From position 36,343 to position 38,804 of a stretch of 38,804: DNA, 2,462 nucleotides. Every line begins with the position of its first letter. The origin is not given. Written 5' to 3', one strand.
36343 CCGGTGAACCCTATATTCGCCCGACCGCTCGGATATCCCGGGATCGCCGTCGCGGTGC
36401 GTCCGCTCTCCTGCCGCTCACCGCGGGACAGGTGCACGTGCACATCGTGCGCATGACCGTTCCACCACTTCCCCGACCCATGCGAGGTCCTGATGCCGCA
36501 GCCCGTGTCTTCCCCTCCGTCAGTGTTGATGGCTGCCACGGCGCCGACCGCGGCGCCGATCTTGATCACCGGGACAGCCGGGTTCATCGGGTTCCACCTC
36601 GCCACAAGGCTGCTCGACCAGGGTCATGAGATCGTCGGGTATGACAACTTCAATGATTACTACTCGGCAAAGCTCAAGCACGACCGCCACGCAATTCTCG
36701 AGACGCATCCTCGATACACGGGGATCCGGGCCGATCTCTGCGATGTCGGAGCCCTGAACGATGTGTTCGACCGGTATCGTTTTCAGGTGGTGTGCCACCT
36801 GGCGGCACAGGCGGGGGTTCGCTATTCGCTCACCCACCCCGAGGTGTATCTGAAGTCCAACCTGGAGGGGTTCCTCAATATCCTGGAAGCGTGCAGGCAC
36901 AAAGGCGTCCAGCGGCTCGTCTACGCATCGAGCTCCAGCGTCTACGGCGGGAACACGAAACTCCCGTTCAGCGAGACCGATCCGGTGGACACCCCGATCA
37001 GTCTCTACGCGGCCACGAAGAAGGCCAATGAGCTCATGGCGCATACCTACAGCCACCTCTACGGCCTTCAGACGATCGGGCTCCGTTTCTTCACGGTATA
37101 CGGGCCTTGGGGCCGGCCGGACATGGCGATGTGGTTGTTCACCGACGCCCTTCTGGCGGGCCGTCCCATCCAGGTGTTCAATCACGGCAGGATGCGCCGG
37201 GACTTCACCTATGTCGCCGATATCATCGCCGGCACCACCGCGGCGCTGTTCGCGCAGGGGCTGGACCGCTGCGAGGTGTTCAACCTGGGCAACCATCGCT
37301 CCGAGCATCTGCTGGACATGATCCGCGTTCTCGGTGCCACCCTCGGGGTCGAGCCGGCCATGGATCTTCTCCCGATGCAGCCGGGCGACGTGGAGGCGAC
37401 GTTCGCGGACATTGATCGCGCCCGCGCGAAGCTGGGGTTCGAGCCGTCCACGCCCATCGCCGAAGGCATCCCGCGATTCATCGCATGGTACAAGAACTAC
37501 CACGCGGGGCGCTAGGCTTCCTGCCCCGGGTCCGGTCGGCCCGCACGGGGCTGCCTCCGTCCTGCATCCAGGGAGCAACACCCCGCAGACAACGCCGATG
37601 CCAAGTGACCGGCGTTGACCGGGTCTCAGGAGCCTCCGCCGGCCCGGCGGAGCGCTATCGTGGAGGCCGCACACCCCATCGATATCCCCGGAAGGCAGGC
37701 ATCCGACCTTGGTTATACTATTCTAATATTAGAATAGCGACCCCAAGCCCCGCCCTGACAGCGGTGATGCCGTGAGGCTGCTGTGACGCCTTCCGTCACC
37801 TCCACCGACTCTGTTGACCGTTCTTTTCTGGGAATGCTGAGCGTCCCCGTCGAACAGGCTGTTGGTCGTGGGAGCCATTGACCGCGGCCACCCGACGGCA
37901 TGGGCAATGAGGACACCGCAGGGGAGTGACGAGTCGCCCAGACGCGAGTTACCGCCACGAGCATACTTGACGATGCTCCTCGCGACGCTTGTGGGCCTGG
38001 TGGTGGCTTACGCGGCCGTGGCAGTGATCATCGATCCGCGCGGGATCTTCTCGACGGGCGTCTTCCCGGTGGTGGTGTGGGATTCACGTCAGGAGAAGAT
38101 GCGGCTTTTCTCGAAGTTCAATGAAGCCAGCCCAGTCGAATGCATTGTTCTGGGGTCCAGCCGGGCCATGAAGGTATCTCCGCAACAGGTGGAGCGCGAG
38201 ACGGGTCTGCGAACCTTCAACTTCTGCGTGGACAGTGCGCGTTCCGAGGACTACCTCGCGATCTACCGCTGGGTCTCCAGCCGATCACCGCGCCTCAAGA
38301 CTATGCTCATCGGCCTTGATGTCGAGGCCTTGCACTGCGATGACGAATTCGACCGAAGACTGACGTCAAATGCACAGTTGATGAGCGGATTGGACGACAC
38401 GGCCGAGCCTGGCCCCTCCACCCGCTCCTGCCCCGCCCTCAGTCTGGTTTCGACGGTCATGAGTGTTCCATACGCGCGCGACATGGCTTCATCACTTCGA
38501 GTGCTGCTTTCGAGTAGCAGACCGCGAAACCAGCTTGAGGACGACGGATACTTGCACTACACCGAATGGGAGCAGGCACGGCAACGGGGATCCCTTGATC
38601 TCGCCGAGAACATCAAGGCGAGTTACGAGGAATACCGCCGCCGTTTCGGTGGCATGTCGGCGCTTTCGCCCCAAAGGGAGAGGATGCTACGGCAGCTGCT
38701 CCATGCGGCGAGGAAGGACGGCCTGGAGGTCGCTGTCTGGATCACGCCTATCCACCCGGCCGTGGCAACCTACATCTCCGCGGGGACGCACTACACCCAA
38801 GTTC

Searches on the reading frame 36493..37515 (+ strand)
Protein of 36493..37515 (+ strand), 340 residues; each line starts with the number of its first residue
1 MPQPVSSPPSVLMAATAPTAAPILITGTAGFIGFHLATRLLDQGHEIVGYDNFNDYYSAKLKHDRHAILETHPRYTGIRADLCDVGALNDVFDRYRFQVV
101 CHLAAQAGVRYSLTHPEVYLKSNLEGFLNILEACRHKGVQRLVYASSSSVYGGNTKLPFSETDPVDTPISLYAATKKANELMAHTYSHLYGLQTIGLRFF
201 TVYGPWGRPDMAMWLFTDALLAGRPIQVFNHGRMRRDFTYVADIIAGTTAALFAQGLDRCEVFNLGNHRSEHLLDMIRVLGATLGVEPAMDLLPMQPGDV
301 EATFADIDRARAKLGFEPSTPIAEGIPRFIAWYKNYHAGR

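Call 7: search_protein_families(library=pfam, proteins=[window:36493-37515:+], max_evalue=1)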
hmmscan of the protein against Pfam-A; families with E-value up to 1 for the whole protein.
window:36493-37515:+ (340 aa): 11 families
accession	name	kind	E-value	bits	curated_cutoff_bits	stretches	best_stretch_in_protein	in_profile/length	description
PF01370.27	Epimerase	-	1e-57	195.8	20.9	1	23-266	1-240/240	NAD dependent epimerase/dehydratase family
PF16363.11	GDP_Man_Dehyd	-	8.7e-53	180.3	27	1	24-327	1-330/332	GDP-mannose 4,6 dehydratase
PF01073.25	3Beta_HSD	-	5.4e-18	65.5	22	1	24-242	1-219/280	3-beta hydroxysteroid dehydrogenase/isomerase family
PF04321.23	RmlD_sub_bind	-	2.8e-17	63.2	27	1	23-207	3-156/287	RmlD substrate binding domain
PF02719.21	Polysacc_synt_2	-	7.4e-12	45.5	20.2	1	23-236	1-201/293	Polysaccharide biosynthesis protein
PF13460.12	NAD_binding_10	-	1.7e-06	28.5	27.2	1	27-180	1-129/184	NAD(P)H-binding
PF07993.18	NAD_binding_4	-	4.1e-06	26.6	20.1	1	25-186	1-177/258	Male sterility protein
PF00106.31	adh_short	-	0.0043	17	26.6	1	23-119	3-104/195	short chain dehydrogenase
PF18367.6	Rv2175c_C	-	0.036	14.6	26.4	1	209-235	19-46/56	Rv2175c C-terminal domain of unknown function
PF09995.15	MPAB_Lcp_cat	-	0.039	14.4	23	1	245-311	94-160/231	ER-bound oxygenase mpaB/B'/Rubber oxygenase, catalytic domain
PF08659.16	KR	-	0.06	13.7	22.6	1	23-149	3-138/180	KR domain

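Call 9: find_encoding_contigs(protein=window:36493-37515:+, flank=10000, max_places=4)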
Protein window:36493-37515:+ (340 aa): no gene with exactly this product is on record in the collection.

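Call 52: search_protein_families(library=ncbifam, proteins=[window:36493-37515:+], max_evalue=0.001)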
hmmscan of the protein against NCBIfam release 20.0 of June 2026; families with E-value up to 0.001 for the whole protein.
window:36493-37515:+ (340 aa): 30 families (the best 25 are shown)
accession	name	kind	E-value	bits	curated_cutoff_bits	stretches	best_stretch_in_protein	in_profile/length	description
TIGR01179.1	galE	equivalog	9.4e-47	159.4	262.3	2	23-204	2-178/332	UDP-glucose 4-epimerase GalE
TIGR01181.1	dTDP_gluc_dehyt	equivalog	1.3e-42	146.1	365.1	1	23-336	2-314/321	dTDP-glucose 4,6-dehydratase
NF011728.1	PRK15181.1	equivalog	7.5e-37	127.1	760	1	23-338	18-342/348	Vi polysaccharide biosynthesis UDP-N-acetylglucosaminuronic acid C-4 epimerase TviC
TIGR04180.1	EDH_00030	hypoth_equivalog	5.4e-35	120.9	475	1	23-319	1-295/297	NAD-dependent 4,6-dehydratase LegB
TIGR02197.1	heptose_epim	equivalog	7.5e-33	114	274.6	1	23-335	1-315/316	ADP-glyceromanno-heptose 6-epimerase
NF007956.0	PRK10675.1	subfamily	4.2e-28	98.4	394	2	23-181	3-158/338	UDP-glucose 4-epimerase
NF007582.0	PRK10217.1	equivalog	1.2e-25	90.4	698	1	23-284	4-270/355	dTDP-glucose 4,6-dehydratase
NF007490.0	PRK10084.1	subfamily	9.5e-25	87.3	649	1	23-334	3-335/361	dTDP-glucose 4,6-dehydratase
TIGR02622.1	CDP_4_6_dhtase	equivalog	1.5e-23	83.6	278.45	1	23-190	7-172/352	CDP-glucose 4,6-dehydratase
NF043036.1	ErythonDh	equivalog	8.6e-21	74.4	325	1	23-219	3-196/321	D-erythronate dehydrogenase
NF042422.1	oxyalk_red_OleD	equivalog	1.9e-17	63.6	580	1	23-247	3-210/329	2-alkyl-3-oxoalkanoate reductase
NF042423.1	oxyalk_red_Shew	equivalog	9.4e-17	61.1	580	1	20-205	8-177/331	2-alkyl-3-oxoalkanoate reductase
TIGR01472.1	gmd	equivalog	6.2e-16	58.5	415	1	24-194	4-177/342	GDP-mannose 4,6-dehydratase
NF008872.0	PRK11908.1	equivalog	4.1e-15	55.7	294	1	23-272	4-258/349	bifunctional UDP-4-keto-pentose/UDP-xylose synthase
TIGR01214.1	rmlD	equivalog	2.8e-14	52.9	224.05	1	23-267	2-209/285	dTDP-4-dehydrorhamnose reductase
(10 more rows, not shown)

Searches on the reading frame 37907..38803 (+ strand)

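Call 7: search_protein_families(library=pfam, proteins=[window:37907-38803:+], max_evalue=1)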
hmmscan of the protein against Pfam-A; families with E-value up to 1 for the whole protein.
seq(299 aa): 1 family
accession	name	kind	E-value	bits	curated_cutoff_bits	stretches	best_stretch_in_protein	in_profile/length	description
PF07611.17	DUF1574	-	0.16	11.7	29.1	0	234-290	226-282/342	Protein of unknown function (DUF1574)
